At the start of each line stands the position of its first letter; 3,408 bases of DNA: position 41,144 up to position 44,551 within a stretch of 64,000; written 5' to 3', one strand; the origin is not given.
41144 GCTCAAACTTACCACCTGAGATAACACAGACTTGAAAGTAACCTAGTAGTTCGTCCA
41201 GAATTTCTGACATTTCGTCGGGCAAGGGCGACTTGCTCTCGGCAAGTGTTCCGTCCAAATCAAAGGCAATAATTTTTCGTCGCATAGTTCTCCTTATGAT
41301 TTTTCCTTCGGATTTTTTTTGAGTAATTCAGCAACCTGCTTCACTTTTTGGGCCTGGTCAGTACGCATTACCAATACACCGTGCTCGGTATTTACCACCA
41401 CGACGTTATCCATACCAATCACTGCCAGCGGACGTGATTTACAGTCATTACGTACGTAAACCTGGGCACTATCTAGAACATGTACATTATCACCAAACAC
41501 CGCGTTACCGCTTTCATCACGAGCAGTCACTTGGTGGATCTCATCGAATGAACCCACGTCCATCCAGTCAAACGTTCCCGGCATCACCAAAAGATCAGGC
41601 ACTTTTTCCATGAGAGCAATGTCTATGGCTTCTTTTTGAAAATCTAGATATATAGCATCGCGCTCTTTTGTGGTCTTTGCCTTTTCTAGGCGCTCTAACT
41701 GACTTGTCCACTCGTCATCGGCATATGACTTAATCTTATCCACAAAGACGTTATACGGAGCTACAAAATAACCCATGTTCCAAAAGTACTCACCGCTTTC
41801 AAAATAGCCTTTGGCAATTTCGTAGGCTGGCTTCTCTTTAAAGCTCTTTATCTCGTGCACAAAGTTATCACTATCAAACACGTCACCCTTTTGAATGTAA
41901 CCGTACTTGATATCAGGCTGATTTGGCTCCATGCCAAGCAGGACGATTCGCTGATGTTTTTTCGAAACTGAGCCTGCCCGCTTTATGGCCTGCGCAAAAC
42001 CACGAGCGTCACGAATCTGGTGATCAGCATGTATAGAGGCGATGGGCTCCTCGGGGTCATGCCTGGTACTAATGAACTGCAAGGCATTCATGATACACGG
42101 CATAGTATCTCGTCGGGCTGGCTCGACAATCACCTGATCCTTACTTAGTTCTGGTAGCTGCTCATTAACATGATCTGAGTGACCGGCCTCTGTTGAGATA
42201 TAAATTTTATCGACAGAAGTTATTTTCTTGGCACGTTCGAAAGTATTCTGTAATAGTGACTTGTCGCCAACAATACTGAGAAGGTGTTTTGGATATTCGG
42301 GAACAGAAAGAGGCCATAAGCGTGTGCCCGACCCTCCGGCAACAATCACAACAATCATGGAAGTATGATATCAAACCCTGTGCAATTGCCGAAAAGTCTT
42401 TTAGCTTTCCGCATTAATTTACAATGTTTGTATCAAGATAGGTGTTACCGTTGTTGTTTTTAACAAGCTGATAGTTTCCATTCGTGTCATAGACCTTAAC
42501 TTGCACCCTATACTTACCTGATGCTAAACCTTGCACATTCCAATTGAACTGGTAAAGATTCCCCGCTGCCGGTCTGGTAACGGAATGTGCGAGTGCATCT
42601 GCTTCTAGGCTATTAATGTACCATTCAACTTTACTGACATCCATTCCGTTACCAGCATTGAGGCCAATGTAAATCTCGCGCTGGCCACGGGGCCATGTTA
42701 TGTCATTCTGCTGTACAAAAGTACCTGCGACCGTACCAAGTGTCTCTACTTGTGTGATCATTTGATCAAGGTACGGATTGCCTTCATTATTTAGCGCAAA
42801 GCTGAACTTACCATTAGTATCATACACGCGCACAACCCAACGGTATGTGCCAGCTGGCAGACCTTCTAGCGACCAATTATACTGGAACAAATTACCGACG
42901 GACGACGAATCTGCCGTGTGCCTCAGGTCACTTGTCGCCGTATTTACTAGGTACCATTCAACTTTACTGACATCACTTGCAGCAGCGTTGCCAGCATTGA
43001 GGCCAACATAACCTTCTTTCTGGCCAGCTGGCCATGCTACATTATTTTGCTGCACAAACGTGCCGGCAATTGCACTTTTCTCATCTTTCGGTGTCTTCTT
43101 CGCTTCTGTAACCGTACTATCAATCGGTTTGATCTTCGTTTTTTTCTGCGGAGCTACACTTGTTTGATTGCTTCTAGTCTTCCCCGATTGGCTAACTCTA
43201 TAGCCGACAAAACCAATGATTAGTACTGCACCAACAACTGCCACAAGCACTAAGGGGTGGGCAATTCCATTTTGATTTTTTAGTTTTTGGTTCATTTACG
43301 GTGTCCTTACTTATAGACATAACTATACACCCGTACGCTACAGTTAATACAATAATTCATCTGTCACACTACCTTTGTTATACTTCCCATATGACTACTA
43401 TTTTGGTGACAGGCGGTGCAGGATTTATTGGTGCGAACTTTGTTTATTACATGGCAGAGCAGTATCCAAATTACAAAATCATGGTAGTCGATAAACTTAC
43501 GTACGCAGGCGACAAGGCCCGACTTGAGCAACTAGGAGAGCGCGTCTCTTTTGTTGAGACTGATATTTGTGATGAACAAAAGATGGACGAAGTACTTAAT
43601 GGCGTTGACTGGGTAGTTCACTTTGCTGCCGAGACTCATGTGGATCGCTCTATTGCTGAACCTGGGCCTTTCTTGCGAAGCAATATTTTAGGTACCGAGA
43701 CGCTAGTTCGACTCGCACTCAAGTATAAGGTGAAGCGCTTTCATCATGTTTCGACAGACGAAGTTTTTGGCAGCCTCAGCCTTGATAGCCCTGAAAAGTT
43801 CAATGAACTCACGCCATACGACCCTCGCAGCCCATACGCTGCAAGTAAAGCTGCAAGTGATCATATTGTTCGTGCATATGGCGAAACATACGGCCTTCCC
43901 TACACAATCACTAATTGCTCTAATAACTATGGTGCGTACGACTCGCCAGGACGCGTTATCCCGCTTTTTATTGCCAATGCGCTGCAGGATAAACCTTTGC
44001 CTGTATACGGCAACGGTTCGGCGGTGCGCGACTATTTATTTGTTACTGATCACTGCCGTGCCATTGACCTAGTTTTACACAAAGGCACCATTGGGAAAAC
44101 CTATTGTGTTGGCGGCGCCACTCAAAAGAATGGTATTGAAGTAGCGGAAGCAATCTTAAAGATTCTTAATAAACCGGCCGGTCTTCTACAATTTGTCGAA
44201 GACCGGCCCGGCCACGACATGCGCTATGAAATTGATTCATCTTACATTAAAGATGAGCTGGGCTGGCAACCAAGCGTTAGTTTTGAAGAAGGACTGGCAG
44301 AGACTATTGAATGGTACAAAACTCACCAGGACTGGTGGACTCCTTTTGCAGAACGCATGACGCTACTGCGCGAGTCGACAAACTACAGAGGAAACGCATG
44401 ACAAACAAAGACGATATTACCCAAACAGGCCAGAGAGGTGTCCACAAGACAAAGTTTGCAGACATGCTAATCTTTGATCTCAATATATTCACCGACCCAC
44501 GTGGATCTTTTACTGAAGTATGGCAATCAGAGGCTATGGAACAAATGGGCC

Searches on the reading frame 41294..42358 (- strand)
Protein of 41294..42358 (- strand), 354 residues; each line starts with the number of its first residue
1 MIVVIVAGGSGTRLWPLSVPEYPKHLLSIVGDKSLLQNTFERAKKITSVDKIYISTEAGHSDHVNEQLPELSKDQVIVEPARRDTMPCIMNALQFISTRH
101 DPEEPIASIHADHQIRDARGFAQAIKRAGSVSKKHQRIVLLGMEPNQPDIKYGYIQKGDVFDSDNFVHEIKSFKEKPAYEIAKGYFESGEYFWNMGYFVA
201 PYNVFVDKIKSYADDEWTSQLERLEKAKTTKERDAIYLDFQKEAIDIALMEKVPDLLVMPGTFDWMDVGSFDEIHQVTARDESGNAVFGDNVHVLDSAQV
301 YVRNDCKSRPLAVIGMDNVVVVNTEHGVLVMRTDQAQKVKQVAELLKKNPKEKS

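Call 88: search_protein_families(library=pfam, proteins=[window:41294-42358:-], max_evalue=0.00001)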
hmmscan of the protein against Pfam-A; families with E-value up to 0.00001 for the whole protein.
window:41294-42358:- (354 aa): 2 families
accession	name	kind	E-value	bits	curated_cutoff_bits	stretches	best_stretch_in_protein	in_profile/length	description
PF00483.29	NTP_transferase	-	3.3e-36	125.5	21.2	1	3-282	2-243/245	Nucleotidyl transferase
PF22640.1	ManC_GMP_beta-helix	-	3e-10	40.3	27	1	292-344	3-53/55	MannoseP isomerase/GMP-like beta-helix domain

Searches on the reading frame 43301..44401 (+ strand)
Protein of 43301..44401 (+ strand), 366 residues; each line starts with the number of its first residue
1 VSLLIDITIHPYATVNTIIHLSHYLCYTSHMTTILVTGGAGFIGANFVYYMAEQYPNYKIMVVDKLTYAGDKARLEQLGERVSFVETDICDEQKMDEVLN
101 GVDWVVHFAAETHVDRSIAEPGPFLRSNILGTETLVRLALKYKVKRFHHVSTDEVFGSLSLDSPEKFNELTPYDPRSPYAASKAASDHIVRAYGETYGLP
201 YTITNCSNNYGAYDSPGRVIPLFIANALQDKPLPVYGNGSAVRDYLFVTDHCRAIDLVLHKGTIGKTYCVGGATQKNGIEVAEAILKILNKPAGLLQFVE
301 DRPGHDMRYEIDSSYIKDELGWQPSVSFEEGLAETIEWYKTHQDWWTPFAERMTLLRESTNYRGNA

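Call 88: search_protein_families(library=pfam, proteins=[window:43301-44401:+], max_evalue=0.00001)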
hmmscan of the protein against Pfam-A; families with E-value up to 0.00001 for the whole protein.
window:43301-44401:+ (366 aa): 7 families
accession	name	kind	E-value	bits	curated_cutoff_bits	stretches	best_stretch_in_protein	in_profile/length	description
PF16363.11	GDP_Man_Dehyd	-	1.2e-75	255.5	27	1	35-335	1-332/332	GDP-mannose 4,6 dehydratase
PF01370.27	Epimerase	-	2e-65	221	20.9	1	34-271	1-240/240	NAD dependent epimerase/dehydratase family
PF02719.21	Polysacc_synt_2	-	6e-19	68.8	20.2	1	34-155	1-131/293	Polysaccharide biosynthesis protein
PF01073.25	3Beta_HSD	-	6.2e-19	68.5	22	1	35-194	1-162/280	3-beta hydroxysteroid dehydrogenase/isomerase family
PF07993.18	NAD_binding_4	-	2.6e-18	66.5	20.1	1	36-208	1-206/258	Male sterility protein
PF04321.23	RmlD_sub_bind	-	3.3e-14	53.1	27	1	33-197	2-143/287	RmlD substrate binding domain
PF13460.12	NAD_binding_10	-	3.2e-09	37.4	27.2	1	38-203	1-140/184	NAD(P)H-binding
